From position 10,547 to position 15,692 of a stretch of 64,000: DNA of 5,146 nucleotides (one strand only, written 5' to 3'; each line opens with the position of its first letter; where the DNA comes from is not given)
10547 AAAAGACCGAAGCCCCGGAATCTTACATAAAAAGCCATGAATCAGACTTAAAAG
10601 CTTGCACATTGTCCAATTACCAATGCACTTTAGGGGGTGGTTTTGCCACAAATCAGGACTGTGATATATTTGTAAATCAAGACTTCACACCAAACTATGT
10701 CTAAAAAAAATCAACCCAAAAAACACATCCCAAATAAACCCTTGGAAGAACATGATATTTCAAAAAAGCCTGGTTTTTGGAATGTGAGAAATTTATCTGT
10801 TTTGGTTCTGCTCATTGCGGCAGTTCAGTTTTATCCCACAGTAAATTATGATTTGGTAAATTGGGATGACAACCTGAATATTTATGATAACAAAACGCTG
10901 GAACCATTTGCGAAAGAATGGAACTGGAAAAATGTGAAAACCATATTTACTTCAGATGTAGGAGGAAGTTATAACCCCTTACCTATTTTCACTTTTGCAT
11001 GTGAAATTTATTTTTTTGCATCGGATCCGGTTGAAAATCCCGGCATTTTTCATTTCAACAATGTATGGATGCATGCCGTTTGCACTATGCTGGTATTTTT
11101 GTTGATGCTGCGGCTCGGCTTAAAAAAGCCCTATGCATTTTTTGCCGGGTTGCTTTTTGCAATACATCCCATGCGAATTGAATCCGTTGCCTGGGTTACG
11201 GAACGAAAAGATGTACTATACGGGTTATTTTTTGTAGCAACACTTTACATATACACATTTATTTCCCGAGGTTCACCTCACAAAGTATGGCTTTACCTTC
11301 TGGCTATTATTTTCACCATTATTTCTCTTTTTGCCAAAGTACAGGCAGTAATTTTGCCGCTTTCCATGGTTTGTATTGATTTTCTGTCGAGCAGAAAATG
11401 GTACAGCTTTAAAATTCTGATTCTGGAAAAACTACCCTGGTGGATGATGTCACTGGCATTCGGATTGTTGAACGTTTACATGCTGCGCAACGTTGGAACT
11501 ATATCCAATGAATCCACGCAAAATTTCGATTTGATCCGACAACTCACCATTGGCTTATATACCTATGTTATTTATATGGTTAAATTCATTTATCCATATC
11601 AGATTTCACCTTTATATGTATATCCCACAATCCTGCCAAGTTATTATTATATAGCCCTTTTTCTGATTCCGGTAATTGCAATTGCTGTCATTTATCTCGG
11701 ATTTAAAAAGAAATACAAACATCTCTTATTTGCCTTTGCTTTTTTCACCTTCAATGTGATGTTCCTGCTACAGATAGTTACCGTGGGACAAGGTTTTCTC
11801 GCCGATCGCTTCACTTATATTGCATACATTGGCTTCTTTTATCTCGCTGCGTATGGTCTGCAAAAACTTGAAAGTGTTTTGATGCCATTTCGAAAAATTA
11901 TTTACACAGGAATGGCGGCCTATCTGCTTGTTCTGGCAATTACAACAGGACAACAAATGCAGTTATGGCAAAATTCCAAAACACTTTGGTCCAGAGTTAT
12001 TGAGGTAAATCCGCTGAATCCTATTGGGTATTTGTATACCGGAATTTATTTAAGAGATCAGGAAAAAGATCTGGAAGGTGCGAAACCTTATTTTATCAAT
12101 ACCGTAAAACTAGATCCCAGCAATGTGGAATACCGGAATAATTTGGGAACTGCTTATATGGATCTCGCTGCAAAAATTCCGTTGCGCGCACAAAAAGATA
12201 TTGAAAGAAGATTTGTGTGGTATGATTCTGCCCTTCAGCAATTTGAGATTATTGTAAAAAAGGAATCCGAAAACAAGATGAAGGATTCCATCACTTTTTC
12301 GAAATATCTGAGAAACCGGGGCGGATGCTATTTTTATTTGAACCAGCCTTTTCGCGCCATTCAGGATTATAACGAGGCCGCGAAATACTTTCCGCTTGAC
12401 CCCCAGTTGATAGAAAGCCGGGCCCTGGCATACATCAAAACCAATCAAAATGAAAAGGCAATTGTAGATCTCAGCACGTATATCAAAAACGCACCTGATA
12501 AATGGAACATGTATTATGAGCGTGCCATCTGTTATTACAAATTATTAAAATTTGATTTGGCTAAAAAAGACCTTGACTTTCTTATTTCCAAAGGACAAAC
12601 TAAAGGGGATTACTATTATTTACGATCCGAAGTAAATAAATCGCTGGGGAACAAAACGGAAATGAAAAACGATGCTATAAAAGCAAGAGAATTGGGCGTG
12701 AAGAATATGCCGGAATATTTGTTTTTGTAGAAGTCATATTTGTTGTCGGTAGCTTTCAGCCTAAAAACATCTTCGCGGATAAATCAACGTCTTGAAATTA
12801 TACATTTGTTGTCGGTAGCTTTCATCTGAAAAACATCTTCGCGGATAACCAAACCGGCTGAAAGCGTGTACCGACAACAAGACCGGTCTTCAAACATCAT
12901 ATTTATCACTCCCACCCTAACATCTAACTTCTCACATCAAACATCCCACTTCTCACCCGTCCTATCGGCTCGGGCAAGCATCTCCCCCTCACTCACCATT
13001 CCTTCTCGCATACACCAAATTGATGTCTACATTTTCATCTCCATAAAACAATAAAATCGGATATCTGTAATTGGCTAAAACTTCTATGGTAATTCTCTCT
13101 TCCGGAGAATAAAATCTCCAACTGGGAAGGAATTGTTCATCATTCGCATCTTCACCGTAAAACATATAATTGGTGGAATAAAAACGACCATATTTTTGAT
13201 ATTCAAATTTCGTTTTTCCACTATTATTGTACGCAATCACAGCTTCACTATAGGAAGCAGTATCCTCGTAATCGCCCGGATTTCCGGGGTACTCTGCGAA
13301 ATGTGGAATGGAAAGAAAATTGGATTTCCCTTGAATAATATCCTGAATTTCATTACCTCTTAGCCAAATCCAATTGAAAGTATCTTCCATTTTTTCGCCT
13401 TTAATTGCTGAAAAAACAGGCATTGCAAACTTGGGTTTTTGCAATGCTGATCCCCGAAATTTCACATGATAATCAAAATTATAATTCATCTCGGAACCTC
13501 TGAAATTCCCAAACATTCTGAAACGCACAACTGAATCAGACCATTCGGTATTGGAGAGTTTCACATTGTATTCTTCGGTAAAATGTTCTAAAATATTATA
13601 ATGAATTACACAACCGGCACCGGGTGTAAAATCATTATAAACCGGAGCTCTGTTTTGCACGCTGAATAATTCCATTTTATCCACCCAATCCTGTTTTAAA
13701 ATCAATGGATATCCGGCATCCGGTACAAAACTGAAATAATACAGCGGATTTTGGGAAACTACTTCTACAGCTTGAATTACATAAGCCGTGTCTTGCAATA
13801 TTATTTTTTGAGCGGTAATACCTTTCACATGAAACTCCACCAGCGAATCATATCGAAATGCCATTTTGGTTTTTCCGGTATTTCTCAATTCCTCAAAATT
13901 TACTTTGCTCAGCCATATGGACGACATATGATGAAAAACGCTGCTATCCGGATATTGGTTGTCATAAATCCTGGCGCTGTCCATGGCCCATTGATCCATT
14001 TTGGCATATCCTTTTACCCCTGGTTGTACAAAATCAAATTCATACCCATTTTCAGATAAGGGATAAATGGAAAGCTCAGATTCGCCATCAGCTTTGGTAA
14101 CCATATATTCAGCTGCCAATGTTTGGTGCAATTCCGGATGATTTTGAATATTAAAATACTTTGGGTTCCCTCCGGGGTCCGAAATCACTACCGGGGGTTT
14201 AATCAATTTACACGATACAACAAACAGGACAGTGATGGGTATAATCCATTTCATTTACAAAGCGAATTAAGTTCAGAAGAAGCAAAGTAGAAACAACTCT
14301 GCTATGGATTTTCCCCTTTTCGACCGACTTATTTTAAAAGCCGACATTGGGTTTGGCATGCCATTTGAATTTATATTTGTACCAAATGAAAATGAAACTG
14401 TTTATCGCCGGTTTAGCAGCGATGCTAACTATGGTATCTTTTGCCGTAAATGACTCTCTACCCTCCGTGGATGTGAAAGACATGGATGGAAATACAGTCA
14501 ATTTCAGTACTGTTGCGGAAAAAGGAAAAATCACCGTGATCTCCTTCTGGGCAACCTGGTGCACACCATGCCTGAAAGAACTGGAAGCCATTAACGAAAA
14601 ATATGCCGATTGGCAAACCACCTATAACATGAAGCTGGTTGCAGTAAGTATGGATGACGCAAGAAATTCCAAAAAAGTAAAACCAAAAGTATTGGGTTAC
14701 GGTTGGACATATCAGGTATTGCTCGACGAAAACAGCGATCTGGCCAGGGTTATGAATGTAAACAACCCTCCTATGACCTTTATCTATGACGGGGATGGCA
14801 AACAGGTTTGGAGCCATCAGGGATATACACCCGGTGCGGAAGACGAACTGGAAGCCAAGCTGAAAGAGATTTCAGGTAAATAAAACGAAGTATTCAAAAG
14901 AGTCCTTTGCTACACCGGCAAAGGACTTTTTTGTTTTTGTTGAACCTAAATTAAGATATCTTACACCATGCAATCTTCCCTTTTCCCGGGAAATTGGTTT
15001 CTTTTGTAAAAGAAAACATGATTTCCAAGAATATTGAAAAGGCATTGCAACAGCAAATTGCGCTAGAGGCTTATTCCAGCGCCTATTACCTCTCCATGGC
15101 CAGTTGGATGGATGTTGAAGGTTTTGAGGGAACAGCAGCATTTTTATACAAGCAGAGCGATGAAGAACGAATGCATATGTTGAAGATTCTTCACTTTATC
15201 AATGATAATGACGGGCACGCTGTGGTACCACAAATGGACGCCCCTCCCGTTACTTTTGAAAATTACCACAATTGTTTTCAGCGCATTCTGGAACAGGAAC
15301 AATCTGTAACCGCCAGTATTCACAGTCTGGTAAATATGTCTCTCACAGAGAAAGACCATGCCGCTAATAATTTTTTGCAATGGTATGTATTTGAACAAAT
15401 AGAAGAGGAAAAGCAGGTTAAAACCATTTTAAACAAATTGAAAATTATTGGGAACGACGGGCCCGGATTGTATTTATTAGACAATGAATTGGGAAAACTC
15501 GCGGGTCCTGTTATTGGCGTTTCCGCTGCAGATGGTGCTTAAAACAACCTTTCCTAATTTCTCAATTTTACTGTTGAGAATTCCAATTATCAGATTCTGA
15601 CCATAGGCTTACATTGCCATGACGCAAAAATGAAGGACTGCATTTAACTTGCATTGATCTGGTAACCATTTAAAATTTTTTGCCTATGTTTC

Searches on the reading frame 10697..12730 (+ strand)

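Call 8: search_protein_families(library=ncbifam, proteins=[window:10697-12730:+], max_evalue=0.001)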
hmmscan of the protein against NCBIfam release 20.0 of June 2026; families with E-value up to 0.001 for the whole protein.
window:10697-12730:+ (677 aa): 7 families
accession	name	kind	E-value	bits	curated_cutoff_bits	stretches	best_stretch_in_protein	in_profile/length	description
NF040959.1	MamA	equivalog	5e-10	39.2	200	1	536-653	38-155/204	magnetosome protein MamA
TIGR02552.1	LcrH_SycD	equivalog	4.1e-08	33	104.8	0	535-601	52-118/136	SycD/LcrH family type III secretion system chaperone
TIGR02917.1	PEP_TPR_lipo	equivalog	2.4e-06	25.7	312.2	1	534-633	192-291/899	XrtA/PEP-CTERM system TPR-repeat protein PrsT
TIGR00990.1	3a0801s09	subfamily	7.8e-05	21.5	757.25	1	473-627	276-423/615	mitochondrial import receptor subunit TOM70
TIGR02521.1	type_IV_pilW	equivalog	9.4e-05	22.1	154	0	576-624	38-86/234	type IV pilus biogenesis/stability protein PilW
NF033920.0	C39_PA2778_fam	equivalog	9.7e-05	21.9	150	0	411-491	159-238/255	PA2778 family cysteine peptidase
NF033762.1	social_mot_Tgl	equivalog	0.00019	20.9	225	0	418-635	41-236/252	social motility TPR repeat lipoprotein Tgl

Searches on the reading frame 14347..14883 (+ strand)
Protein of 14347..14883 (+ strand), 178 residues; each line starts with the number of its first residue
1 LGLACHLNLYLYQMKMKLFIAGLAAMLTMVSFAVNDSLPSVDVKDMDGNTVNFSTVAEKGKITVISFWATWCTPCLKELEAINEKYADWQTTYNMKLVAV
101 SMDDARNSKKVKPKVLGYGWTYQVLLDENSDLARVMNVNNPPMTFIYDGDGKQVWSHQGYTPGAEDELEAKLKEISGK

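Call 8: search_protein_families(library=ncbifam, proteins=[window:14347-14883:+], max_evalue=0.001)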
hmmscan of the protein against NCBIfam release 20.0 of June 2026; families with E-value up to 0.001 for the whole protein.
window:14347-14883:+ (178 aa): 12 families
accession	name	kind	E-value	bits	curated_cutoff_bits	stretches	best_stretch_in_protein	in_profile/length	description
NF002854.0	PRK03147.1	subfamily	2.7e-19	69.7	170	1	32-176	36-173/176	thiol-disulfide oxidoreductase ResA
NF041202.1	StoA_CxxC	exception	2.7e-17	63.1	210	1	18-157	5-148/163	endospore biogenesis thiol-disulfide oxidoreductase StoA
NF047696.1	ThlDiSintTplARhiz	equivalog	4.6e-13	49.4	230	1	15-109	56-145/219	thiol:disulfide interchange protein TlpA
TIGR00385.1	dsbE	subfamily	1.4e-11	44.2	123.15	1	34-160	36-157/173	DsbE family thiol:disulfide interchange protein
NF010625.0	PRK14018.1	equivalog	2e-09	36.5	522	1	26-152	26-151/521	bifunctional peptide-methionine (S)-S-oxide reductase MsrA/peptide-methionine (R)-S-oxide reductase MsrB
NF011941.0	PRK15412.1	equivalog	8.8e-08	31.9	359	1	42-160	49-162/185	thiol:disulfide interchange protein DsbE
TIGR01068.1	thioredoxin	equivalog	1.1e-07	32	96.8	1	53-107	6-59/101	thioredoxin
NF041054.1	WAxxUGC_long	equivalog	8.4e-07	28.6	300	1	37-160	83-201/354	ResA-like WAxxUGC motif-containing protein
NF045694.1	seleno_TsoB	exception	2.5e-06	25.9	805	1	12-116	429-529/572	rhodanese/DsbD fusion-like selenoprotein TsoB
NF008229.0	PRK10996.1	equivalog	3.7e-05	23.5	125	1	43-103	35-93/141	thioredoxin TrxC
TIGR01130.1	ER_PDI_fam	subfamily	0.00013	21.6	344.25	1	43-117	347-417/476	protein disulfide-isomerase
TIGR01126.1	pdi_dom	equivalog_domain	0.00027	21.2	107.2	1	53-118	6-72/105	protein disulfide-isomerase domain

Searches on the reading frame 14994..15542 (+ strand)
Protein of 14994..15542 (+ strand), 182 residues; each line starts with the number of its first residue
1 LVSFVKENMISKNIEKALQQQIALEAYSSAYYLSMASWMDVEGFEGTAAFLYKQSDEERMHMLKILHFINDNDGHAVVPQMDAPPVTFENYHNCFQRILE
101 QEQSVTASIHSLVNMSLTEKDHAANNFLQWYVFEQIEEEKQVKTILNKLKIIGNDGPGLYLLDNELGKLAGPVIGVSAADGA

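Call 8: search_protein_families(library=ncbifam, proteins=[window:14994-15542:+], max_evalue=0.001)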
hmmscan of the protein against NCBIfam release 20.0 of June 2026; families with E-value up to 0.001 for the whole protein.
window:14994-15542:+ (182 aa): 2 families
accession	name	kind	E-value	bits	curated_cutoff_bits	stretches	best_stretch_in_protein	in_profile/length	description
NF007638.0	PRK10304.1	equivalog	8.3e-37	126.7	178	1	12-169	4-161/165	non-heme ferritin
NF011597.0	PRK15022.1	equivalog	1.1e-15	57.8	154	1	11-150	3-142/167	non-heme ferritin-like protein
